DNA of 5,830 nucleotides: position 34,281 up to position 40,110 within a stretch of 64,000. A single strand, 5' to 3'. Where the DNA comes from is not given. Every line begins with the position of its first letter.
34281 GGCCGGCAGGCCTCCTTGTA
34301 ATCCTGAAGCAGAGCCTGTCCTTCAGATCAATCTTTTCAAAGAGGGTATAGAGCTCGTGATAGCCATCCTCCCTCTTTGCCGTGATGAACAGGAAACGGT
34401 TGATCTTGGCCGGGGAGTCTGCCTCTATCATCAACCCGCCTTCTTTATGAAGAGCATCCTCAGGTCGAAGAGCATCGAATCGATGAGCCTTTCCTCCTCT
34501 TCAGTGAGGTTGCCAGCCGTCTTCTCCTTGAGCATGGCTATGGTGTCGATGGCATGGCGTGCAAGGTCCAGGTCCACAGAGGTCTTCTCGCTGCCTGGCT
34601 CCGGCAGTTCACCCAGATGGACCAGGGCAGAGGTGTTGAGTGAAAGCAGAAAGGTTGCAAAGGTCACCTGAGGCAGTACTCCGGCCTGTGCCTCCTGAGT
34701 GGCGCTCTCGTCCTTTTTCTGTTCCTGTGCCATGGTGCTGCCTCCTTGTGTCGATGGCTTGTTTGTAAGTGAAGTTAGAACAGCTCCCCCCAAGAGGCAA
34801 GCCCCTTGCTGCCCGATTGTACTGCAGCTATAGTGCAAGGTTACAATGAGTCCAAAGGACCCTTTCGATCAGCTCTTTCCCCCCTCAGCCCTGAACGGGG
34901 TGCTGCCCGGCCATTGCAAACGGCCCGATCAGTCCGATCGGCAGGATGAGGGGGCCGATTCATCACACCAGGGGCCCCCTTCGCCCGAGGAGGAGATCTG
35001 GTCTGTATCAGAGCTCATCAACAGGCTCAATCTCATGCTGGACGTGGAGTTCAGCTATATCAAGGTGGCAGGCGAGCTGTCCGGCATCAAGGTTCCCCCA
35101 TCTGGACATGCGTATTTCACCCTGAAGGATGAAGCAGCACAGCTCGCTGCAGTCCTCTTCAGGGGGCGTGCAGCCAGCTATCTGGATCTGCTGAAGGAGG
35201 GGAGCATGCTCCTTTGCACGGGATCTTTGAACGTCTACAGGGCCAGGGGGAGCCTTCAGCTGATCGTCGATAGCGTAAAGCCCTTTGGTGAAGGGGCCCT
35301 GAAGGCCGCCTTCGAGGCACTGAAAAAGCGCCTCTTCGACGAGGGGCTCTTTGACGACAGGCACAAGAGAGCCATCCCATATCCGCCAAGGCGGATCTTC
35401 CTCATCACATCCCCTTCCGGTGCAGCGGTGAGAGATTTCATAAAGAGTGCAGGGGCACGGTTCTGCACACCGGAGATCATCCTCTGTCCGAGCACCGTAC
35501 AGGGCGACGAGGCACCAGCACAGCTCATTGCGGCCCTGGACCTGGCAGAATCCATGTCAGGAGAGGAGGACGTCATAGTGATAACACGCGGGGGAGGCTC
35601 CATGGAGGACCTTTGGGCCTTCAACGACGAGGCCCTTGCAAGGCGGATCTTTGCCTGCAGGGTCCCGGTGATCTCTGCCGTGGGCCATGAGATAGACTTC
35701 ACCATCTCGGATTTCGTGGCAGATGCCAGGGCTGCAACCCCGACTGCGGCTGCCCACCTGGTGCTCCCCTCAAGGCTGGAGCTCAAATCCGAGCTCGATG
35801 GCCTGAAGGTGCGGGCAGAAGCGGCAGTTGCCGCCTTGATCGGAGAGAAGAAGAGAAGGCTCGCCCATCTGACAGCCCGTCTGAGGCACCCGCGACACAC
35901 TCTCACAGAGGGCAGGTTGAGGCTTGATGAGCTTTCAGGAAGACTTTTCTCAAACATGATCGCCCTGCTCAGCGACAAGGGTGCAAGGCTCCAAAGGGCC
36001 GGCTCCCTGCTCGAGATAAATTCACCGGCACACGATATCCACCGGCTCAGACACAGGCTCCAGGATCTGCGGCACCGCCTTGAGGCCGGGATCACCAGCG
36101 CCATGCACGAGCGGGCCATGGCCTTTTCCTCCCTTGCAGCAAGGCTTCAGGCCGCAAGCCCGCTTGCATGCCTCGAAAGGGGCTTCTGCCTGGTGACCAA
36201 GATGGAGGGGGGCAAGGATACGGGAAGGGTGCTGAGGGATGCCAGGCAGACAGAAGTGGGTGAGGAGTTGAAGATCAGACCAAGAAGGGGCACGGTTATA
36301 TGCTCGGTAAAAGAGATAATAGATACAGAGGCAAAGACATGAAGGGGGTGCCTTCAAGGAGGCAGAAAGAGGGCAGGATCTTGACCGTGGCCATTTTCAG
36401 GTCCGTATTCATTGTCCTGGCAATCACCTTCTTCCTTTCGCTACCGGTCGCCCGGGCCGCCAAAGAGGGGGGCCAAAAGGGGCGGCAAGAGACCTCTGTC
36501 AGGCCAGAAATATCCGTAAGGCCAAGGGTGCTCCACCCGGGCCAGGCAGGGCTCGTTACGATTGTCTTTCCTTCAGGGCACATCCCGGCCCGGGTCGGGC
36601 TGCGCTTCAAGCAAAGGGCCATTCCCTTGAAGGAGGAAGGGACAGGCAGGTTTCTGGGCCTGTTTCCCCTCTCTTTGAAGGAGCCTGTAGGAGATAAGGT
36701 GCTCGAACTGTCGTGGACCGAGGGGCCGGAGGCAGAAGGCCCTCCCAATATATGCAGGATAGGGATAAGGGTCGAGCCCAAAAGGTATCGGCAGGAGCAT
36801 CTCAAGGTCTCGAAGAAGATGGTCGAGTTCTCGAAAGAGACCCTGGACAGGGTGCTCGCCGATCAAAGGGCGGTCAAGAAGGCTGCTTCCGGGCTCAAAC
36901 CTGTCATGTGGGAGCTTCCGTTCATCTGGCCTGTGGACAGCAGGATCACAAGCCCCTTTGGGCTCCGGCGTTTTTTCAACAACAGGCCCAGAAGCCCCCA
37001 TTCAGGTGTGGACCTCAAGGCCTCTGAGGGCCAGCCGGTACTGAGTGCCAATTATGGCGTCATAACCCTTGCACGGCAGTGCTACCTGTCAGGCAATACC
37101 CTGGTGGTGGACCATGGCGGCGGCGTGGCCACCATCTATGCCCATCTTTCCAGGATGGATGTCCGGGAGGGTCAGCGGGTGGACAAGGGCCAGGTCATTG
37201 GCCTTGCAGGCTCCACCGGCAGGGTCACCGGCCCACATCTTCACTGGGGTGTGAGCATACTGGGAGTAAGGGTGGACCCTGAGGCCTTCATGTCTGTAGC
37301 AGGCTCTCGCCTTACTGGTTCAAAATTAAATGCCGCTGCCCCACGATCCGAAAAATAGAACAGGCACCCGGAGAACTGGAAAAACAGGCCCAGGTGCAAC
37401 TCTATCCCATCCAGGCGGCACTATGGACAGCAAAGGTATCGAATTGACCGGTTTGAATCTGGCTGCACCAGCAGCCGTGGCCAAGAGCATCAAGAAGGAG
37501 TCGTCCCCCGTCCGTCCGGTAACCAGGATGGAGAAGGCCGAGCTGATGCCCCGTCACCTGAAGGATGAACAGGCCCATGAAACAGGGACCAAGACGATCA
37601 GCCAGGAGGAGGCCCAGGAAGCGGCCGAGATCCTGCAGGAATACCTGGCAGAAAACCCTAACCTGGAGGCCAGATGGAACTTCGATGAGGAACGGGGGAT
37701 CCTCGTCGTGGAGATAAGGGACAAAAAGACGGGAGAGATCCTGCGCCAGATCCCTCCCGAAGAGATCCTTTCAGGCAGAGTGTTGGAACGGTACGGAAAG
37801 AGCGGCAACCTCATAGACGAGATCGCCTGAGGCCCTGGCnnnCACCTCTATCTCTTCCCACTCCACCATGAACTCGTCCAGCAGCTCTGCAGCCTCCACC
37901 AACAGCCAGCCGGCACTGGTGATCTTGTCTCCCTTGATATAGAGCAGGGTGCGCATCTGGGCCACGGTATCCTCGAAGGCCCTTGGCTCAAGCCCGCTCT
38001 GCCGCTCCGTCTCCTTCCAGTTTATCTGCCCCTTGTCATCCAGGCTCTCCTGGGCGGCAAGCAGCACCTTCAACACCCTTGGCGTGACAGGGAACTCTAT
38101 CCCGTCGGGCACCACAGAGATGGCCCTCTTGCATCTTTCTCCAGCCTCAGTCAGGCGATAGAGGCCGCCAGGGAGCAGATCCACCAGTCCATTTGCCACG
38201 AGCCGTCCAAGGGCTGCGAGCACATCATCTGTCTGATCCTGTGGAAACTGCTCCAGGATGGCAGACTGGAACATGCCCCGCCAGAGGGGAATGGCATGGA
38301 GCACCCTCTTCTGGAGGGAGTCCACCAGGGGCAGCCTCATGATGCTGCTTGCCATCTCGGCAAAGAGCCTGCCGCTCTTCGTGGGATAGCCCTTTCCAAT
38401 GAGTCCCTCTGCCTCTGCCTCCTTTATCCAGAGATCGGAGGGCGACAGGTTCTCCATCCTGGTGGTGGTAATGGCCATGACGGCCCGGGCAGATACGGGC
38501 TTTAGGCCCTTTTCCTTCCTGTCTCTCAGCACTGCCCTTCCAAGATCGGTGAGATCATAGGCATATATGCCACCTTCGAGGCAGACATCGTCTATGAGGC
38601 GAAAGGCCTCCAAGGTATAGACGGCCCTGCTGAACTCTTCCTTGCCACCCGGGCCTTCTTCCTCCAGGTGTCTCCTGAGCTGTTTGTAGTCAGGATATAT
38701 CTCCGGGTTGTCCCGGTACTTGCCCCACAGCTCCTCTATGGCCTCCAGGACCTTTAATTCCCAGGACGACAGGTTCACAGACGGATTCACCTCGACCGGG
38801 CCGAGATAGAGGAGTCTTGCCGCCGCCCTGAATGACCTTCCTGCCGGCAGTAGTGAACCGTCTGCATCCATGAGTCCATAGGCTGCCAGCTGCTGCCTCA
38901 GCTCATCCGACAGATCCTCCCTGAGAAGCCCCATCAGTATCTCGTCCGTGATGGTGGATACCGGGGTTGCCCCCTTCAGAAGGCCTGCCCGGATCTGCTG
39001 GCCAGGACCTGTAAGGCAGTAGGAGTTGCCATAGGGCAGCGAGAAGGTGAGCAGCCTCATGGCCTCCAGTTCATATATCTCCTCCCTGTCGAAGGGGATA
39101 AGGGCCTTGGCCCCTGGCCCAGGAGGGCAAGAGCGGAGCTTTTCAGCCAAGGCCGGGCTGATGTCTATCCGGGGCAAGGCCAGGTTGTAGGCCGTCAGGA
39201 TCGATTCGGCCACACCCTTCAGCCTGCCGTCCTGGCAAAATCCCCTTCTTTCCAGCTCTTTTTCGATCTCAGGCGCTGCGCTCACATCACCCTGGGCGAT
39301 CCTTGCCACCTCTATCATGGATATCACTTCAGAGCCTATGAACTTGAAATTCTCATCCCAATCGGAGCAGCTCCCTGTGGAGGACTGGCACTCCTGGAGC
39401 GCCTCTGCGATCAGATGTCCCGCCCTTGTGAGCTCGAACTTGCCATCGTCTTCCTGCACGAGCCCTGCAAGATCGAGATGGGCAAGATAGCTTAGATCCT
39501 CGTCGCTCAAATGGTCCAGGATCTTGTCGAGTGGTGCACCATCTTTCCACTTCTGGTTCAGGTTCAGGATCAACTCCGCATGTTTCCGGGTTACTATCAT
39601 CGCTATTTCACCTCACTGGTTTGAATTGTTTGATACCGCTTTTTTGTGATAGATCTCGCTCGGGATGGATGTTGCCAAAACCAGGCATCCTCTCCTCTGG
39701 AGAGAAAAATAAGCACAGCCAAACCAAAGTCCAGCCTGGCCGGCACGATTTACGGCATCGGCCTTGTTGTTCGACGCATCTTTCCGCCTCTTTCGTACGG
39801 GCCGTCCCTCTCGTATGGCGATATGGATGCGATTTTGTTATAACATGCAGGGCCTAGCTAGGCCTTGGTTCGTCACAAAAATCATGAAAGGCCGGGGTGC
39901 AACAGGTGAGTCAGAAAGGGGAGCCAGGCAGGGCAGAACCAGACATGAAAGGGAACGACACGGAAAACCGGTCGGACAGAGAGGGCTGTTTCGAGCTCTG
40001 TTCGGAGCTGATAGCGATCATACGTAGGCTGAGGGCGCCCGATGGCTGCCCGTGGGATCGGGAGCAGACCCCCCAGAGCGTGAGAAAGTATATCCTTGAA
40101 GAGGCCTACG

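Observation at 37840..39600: Orphan 586-aa protein built from about 8 tandem winged-helix-like modules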

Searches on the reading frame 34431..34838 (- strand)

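Call 48: search_protein_families(library=pfam, max_evalue=0.01, proteins=[window:34431-34838:-])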
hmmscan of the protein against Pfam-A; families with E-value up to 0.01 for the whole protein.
window:34431-34838:- (135 aa): 1 family
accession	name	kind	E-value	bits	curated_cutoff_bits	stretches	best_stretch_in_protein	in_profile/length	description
PF08899.16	DUF1844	-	1.3e-30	105.7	27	1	57-131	1-75/76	Domain of unknown function (DUF1844)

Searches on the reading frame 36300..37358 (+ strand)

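Call 48: search_protein_families(library=pfam, max_evalue=0.01, proteins=[window:36300-37358:+])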
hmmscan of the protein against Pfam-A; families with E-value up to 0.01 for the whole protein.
window:36300-37358:+ (352 aa): 1 family
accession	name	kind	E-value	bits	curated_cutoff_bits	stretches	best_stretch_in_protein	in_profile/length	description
PF01551.29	Peptidase_M23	-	3.1e-30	104.7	28.7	1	233-327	2-96/96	Peptidase family M23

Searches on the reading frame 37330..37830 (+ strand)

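Call 48: search_protein_families(library=pfam, max_evalue=0.01, proteins=[window:37330-37830:+])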
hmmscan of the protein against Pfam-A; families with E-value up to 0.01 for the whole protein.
window:37330-37830:+ (166 aa): 1 family
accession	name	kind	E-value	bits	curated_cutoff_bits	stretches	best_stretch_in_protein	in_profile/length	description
PF03646.20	FlaG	-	4.3e-13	49.7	23.8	1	78-148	17-86/101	FlaG protein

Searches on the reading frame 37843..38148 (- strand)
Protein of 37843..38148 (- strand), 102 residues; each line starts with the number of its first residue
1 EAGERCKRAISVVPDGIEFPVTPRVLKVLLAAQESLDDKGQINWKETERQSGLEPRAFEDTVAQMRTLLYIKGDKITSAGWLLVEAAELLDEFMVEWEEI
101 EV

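Call 42: search_protein_families(library=pfam, max_evalue=1, proteins=[window:37843-38148:-])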
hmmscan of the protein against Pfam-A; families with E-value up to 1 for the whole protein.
seq(102 aa): 1 family
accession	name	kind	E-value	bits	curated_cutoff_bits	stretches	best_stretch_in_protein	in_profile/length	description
PF04458.17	DUF505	-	7.2e-13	48.2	28.7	1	1-86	528-621/622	Protein of unknown function (DUF505)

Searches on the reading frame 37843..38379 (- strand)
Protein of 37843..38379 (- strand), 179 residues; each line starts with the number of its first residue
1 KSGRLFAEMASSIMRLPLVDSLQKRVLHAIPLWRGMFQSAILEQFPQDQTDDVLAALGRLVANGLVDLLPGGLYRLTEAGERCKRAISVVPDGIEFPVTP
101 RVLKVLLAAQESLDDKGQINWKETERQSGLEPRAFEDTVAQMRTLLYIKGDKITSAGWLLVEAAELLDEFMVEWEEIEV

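Call 71: predict_structure(alignment_id=A3)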
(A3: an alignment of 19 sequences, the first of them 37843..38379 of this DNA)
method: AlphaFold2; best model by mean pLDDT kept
length: 179 residues; sequences in the alignment: 19
mean_pLDDT: 89.7   pTM: 0.82
mean pLDDT of the five models: 89.7, 89.4, 89.1, 88.5, 88.3
residues with pLDDT >= 90: 145; 70-90: 11; 50-70: 15; < 50: 8
segments of 3 or more residues with pLDDT < 50: 172-179
pLDDT, mean of each block of 10 residues (from residue 1): 63 76 97 94 97 96 92 95 97 94 97 95 95 96 97 98 87 45
secondary structure, 60 per line:
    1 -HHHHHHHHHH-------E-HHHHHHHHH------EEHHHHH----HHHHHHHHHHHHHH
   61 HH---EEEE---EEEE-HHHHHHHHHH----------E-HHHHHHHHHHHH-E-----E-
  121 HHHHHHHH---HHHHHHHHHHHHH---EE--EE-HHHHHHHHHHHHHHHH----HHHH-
elements in order: H2-11 H21-29 H38-42 H47-62 E66-69 E73-76 H78-87 H100-111 H121-128 H132-144 H155-170 H175-178

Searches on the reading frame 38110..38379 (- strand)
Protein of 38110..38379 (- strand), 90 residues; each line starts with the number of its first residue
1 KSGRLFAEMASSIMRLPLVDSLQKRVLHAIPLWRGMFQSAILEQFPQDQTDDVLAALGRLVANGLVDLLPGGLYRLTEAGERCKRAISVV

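Call 42: search_protein_families(library=pfam, max_evalue=1, proteins=[window:38110-38379:-])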
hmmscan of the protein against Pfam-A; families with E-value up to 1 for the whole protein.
seq(90 aa): 2 families
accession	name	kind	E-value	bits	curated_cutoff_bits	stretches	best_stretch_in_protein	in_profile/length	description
PF04458.17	DUF505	-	1.7e-15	56.9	28.7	1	1-89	452-539/622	Protein of unknown function (DUF505)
PF18918.5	DUF5669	-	0.23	11.4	25.9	1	48-85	31-66/76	Family of unknown function (DUF5669)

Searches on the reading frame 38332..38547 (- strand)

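Call 42: search_protein_families(library=pfam, max_evalue=1, proteins=[window:38332-38547:-])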
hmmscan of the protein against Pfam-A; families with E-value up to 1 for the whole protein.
seq(72 aa): 1 family
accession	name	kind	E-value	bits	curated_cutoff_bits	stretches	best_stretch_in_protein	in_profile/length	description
PF04458.17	DUF505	-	1.7e-16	60.2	28.7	1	1-72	397-467/622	Protein of unknown function (DUF505)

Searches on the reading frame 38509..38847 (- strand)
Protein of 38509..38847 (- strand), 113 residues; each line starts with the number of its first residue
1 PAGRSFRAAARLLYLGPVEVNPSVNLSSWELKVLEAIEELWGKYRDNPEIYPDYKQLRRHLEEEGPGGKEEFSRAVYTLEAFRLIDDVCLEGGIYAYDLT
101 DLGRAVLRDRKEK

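Call 42: search_protein_families(library=pfam, max_evalue=1, proteins=[window:38509-38847:-])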
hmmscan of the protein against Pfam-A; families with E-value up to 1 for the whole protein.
seq(113 aa): 2 families
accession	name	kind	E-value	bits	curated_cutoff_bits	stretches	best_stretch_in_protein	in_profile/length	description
PF04458.17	DUF505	-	4.5e-14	52.2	28.7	2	1-62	258-319/622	Protein of unknown function (DUF505)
PF11285.13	DUF3086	-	0.08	12.5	24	1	35-63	111-139/277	Protein of unknown function (DUF3086)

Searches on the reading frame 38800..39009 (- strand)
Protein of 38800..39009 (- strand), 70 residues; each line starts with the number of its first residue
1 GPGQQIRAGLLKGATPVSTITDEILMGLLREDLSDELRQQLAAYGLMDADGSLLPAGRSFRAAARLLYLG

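Call 42: search_protein_families(library=pfam, max_evalue=1, proteins=[window:38800-39009:-])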
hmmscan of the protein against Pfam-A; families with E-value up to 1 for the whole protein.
seq(70 aa): 2 families
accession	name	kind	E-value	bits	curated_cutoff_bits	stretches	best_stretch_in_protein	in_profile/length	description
PF04458.17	DUF505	-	0.0019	17.1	28.7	1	3-66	200-269/622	Protein of unknown function (DUF505)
PF03020.21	LEM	-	0.16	12.1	24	1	32-45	4-18/40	LEM domain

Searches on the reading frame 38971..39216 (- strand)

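Call 42: search_protein_families(library=pfam, max_evalue=1, proteins=[window:38971-39216:-])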
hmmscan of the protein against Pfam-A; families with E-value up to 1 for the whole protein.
seq(82 aa): 1 family
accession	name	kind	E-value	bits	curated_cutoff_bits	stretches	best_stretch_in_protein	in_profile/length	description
PF04458.17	DUF505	-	3.1e-17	62.6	28.7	1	3-80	131-208/622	Protein of unknown function (DUF505)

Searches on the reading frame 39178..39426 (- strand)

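Call 42: search_protein_families(library=pfam, max_evalue=1, proteins=[window:39178-39426:-])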
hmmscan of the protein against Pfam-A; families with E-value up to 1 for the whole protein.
seq(83 aa): 2 families
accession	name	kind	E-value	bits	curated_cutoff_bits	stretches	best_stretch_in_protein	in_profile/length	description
PF04458.17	DUF505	-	2.8e-13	49.6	28.7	1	2-81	59-139/622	Protein of unknown function (DUF505)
PF17616.7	US6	-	0.23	11.9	27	1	13-68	28-83/161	Viral unique short region 6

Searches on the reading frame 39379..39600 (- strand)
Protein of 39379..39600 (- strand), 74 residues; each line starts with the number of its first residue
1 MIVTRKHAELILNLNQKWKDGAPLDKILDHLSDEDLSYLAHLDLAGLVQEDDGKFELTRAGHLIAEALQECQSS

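Call 42: search_protein_families(library=pfam, max_evalue=1, proteins=[window:39379-39600:-])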
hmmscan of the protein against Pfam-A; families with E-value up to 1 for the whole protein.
seq(74 aa): 5 families
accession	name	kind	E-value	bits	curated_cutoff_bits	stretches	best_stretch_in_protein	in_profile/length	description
PF04458.17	DUF505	-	8.7e-07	28.1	28.7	1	1-72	1-71/622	Protein of unknown function (DUF505)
PF14947.12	HTH_45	-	0.00016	22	25.5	1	37-72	38-73/77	Winged helix-turn-helix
PF25213.1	HVO_A0261_N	-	0.00059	20.1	35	1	39-71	45-77/86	HVO_A0261 N-terminal domain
PF18430.7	DBD_HTH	-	0.026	14.7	25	1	24-37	8-21/35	Putative DNA-binding domain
PF06969.22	HemN_C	-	0.11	13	24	1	39-63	42-66/67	HemN C-terminal domain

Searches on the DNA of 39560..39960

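Call 77: search_rna_families(source=window, start=39560, end=39960, threshold=evalue, max_evalue=1)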
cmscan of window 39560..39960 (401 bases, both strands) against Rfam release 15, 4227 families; matches with E-value up to 1: 0.
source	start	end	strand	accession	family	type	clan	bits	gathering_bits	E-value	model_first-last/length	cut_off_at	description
